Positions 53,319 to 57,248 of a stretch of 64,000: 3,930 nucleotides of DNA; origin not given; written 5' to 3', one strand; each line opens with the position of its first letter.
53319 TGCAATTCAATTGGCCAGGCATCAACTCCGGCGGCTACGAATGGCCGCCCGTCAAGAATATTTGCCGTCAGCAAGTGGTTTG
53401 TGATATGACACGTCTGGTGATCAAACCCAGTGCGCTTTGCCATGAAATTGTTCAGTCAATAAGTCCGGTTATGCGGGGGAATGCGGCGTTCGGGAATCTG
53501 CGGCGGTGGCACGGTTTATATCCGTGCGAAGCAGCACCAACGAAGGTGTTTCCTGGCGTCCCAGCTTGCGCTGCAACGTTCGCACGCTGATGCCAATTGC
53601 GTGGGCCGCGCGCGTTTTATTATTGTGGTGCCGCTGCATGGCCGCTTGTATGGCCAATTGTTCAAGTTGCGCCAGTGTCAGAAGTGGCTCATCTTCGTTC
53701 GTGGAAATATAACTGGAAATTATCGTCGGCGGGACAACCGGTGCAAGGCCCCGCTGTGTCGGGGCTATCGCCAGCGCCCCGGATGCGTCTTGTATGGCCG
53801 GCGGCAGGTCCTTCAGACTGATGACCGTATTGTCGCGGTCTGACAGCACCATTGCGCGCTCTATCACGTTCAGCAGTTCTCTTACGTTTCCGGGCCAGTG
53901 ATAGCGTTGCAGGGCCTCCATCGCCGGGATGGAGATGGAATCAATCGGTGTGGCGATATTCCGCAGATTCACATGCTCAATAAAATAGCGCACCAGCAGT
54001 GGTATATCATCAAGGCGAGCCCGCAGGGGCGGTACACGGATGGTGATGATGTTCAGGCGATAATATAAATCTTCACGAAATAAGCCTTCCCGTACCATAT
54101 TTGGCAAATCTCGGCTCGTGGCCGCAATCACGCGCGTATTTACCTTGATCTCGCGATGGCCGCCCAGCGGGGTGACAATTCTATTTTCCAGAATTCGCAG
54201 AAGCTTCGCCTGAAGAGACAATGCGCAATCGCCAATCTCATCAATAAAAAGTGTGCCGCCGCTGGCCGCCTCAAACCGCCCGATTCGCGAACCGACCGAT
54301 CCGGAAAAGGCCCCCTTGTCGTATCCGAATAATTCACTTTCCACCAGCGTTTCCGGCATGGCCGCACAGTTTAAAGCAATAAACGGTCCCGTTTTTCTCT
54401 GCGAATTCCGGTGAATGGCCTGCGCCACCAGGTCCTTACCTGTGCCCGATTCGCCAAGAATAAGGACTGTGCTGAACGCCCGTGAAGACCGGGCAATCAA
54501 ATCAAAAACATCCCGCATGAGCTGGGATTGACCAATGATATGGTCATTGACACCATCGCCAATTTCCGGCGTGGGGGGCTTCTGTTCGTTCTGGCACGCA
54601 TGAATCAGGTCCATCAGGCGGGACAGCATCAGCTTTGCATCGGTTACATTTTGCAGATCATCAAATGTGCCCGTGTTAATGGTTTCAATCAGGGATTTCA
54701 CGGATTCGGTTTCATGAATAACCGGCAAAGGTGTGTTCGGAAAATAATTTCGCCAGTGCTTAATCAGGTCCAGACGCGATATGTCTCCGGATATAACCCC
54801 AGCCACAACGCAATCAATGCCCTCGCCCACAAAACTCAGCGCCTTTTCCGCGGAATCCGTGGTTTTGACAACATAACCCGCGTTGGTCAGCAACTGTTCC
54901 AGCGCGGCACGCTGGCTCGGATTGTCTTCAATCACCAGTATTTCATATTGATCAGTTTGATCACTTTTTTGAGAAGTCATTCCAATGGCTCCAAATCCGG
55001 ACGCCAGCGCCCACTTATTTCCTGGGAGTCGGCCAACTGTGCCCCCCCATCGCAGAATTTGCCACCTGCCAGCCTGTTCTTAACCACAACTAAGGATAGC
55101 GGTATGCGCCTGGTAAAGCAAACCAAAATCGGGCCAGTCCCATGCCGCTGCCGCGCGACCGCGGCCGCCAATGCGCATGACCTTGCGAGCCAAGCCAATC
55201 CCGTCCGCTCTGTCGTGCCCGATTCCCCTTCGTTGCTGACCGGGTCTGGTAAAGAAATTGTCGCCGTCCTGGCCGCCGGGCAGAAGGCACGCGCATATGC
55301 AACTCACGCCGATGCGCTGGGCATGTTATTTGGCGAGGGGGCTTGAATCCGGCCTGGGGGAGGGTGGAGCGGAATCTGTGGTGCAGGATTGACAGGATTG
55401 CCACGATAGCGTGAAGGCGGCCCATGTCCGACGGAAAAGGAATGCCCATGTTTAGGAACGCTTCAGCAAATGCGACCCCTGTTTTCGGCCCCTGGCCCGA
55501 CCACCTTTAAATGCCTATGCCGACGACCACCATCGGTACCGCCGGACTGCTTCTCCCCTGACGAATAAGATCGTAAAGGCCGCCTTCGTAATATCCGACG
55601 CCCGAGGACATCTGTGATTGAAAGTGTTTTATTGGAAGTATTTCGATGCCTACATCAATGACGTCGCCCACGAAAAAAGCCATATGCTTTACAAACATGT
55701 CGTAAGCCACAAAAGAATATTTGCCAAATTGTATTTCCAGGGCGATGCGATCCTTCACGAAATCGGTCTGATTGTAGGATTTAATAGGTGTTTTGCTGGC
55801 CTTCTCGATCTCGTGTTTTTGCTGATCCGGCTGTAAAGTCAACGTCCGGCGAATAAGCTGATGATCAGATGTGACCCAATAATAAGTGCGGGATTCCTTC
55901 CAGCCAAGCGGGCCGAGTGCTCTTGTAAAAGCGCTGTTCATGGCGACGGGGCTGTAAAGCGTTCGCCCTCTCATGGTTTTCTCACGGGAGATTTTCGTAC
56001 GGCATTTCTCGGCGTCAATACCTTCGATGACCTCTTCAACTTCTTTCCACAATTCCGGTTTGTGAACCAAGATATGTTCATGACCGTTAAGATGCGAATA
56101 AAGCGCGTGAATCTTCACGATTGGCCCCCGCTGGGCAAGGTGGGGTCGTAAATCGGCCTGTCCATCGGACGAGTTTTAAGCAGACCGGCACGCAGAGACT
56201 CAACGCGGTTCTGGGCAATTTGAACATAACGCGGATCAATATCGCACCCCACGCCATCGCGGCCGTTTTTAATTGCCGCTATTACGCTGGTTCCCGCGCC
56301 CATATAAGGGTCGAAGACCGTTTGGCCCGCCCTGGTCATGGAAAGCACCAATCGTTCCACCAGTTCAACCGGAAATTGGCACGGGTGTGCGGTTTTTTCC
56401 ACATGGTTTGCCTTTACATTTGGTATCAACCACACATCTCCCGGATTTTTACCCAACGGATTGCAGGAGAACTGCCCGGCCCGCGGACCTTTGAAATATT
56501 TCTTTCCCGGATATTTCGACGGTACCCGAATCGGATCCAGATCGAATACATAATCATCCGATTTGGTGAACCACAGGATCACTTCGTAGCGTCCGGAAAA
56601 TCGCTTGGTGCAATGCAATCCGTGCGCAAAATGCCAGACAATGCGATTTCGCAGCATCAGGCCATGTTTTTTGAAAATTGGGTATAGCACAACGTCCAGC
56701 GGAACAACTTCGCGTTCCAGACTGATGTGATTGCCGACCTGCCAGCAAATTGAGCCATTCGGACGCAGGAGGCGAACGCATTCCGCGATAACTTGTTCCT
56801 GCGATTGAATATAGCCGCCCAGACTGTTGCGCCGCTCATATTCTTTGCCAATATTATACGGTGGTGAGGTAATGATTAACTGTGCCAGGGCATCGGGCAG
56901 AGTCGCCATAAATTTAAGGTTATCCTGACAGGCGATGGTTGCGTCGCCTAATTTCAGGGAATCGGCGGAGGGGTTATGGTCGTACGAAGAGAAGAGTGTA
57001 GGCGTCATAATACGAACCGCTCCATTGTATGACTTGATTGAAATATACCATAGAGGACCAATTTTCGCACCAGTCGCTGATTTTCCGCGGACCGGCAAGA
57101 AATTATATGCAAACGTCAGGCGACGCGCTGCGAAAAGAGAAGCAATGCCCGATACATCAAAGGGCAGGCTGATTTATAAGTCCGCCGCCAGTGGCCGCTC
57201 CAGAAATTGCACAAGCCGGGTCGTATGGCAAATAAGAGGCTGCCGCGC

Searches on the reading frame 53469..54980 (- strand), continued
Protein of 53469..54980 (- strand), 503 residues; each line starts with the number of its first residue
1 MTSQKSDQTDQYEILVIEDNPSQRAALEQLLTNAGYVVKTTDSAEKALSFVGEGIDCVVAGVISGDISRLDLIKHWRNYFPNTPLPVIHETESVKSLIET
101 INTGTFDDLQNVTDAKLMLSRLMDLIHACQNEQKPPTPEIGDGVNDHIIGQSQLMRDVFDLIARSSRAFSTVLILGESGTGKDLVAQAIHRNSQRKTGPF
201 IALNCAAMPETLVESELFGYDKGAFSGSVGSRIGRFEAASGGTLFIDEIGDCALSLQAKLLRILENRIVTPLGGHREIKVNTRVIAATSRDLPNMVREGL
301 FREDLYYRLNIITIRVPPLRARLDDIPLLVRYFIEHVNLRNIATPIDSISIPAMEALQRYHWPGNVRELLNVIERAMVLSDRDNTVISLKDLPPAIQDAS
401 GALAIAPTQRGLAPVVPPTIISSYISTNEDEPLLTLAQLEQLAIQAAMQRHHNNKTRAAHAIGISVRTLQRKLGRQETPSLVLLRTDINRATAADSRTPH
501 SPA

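Call 60: search_solved_structures(query=window:53469-54980:-, max_evalue=1e-30, show_alignments=2)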
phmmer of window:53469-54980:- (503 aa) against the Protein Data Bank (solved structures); distinct sequences matched with E-value up to 1e-30: 35.
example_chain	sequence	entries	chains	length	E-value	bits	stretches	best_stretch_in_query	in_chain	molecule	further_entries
4l4u_A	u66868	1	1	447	9.5e-80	271.8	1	12-381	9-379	Transcriptional regulator (NtrC family)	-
1ny5_A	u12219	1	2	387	3.3e-78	266.8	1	14-381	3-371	transcriptional regulator (NtrC family)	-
9qq6_C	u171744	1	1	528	1.8e-76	261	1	143-386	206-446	Nif-specific regulatory protein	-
26jl_A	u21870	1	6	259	8.9e-73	248.8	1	146-394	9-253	Flagellar regulatory protein A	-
1ojl_A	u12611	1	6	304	2e-71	244.3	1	146-475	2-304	TRANSCRIPTIONAL REGULATORY PROTEIN ZRAR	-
1ny6_A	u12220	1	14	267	2.4e-69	237.5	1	147-381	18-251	transcriptional regulator (NtrC family)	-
4ly6_A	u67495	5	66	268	2.4e-69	237.5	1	147-381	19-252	Transcriptional regulator (NtrC family)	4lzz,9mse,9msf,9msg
3m0e_A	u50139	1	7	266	1.6e-68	234.8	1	147-381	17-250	Transcriptional regulator (NtrC family)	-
8p53_C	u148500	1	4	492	7.8e-68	232.5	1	57-397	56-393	Transcriptional regulator FleQ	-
6jdi_A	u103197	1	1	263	9.8e-68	232.2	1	148-394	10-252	Nitrogen assimilation regulatory protein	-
6jdl_A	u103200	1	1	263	9.8e-68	232.2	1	148-394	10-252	Nitrogen assimilation regulatory protein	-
8pb9_D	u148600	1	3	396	1.2e-67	231.9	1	57-393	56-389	Transcriptional regulator FleQ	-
6j7e_A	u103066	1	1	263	1.9e-67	231.3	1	148-394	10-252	Nitrogen assimilation regulatory protein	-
7ejw_C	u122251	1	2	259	1.9e-67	231.3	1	148-393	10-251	Transcriptional regulator FleQ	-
5exx_A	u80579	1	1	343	2e-67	231.2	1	148-396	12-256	Transcriptional regulator FleQ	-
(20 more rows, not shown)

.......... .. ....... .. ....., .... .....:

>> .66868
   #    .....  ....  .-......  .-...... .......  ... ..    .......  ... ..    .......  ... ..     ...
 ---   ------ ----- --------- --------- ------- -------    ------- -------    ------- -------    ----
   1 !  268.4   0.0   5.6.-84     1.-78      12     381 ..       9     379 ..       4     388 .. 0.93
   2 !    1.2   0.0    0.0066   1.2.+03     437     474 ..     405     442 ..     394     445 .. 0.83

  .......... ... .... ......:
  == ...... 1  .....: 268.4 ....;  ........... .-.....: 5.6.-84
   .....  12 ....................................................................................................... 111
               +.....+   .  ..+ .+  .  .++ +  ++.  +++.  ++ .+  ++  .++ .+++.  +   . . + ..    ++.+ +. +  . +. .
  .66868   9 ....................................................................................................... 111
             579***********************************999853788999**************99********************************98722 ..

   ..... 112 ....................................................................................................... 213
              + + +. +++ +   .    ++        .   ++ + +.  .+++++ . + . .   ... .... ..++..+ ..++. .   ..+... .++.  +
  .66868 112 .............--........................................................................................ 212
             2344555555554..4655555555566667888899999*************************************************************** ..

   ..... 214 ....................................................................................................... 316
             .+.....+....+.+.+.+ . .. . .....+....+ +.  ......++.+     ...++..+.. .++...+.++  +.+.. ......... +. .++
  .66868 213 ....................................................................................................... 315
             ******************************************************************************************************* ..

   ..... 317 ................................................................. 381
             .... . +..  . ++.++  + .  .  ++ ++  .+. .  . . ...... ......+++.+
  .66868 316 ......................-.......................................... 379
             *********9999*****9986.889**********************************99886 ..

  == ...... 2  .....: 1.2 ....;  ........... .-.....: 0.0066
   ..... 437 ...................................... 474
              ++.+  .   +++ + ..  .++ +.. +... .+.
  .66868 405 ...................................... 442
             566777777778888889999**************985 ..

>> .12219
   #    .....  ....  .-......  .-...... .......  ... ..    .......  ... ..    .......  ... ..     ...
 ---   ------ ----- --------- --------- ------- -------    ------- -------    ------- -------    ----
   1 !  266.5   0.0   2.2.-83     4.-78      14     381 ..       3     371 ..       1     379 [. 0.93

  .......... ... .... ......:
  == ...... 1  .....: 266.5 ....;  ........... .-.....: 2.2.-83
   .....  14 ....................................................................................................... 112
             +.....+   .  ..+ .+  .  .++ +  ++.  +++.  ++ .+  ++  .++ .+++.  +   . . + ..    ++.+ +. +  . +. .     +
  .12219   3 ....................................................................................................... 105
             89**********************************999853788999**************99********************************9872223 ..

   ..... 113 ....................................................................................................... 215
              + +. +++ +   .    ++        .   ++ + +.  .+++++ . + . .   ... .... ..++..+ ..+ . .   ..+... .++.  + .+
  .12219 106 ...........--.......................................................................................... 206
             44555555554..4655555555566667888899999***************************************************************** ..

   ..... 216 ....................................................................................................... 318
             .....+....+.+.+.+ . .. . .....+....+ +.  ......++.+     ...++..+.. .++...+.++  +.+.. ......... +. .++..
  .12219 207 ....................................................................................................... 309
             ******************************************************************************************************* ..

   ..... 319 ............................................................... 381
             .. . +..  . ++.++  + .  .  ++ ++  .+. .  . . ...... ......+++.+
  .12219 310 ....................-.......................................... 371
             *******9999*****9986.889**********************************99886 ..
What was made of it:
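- Closest known: NtrC/NtrC1-type enhancer-binding proteins with tandem palindromic upstream sites. Same: The best solved matches are Aquifex NtrC1 4L4U and 1NY5, E about 1e-79 (call 60).
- Closest known: FleQ-type activators. Same: FleQ structures are among the matches (call 60).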

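Call 63: list_cluster_members(proteins=[window:53469-54980:-, window:51687-51851:+, window:52125-52919:+])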
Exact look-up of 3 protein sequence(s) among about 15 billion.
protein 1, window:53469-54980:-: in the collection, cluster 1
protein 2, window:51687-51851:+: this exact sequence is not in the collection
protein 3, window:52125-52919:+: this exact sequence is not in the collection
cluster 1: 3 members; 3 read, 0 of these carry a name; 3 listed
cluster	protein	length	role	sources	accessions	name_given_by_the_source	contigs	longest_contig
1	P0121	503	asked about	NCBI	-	-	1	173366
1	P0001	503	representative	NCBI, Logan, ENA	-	-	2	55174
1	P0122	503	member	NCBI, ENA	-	-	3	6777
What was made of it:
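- Tried and rejected: The exact-cluster look-up returned no source names (call 63).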

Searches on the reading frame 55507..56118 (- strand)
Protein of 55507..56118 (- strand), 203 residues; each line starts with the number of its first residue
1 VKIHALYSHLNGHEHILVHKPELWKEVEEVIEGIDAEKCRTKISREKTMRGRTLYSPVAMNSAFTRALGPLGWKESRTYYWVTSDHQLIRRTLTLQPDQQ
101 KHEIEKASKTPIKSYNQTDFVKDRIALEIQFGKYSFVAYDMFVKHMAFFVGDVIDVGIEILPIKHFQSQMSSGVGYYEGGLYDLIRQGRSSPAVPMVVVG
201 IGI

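Call 9: search_protein_families(library=pfam, proteins=[window:55507-56118:-], max_evalue=0.01)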
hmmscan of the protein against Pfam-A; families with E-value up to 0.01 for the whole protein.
window:55507-56118:- (203 aa): 1 family
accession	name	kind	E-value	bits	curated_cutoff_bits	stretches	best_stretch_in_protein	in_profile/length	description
PF09195.17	Endonuc-BglII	-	1.2e-30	106.9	26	1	12-201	2-162/163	Restriction endonuclease BglII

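Call 10: search_protein_families(library=ncbifam, proteins=[window:55507-56118:-], max_evalue=0.01)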
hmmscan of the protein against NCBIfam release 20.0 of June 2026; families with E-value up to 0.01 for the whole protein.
window:55507-56118:- (203 aa): 0 families

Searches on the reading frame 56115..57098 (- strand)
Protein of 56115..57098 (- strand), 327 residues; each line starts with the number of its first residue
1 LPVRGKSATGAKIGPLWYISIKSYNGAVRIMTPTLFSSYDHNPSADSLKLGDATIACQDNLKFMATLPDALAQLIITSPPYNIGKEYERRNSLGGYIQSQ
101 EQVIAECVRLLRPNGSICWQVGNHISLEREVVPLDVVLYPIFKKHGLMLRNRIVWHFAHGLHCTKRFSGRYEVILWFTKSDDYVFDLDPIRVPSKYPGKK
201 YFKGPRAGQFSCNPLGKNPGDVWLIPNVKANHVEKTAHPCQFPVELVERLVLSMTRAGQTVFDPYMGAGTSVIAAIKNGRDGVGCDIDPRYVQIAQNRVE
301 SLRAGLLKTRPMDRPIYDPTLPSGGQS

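Call 9: search_protein_families(library=pfam, proteins=[window:56115-57098:-], max_evalue=0.01)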
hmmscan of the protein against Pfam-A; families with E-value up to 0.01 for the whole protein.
window:56115-57098:- (327 aa): 3 families
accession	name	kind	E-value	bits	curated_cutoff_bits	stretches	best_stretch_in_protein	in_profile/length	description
PF01555.25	N6_N4_Mtase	-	4.8e-51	174.3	26.7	1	73-296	2-220/221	DNA methylase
PF08241.18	Methyltransf_11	-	0.0023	19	21.2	0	97-117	73-93/95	Methyltransferase domain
PF13649.12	Methyltransf_25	-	0.0045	18.1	27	0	266-301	6-43/97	Methyltransferase domain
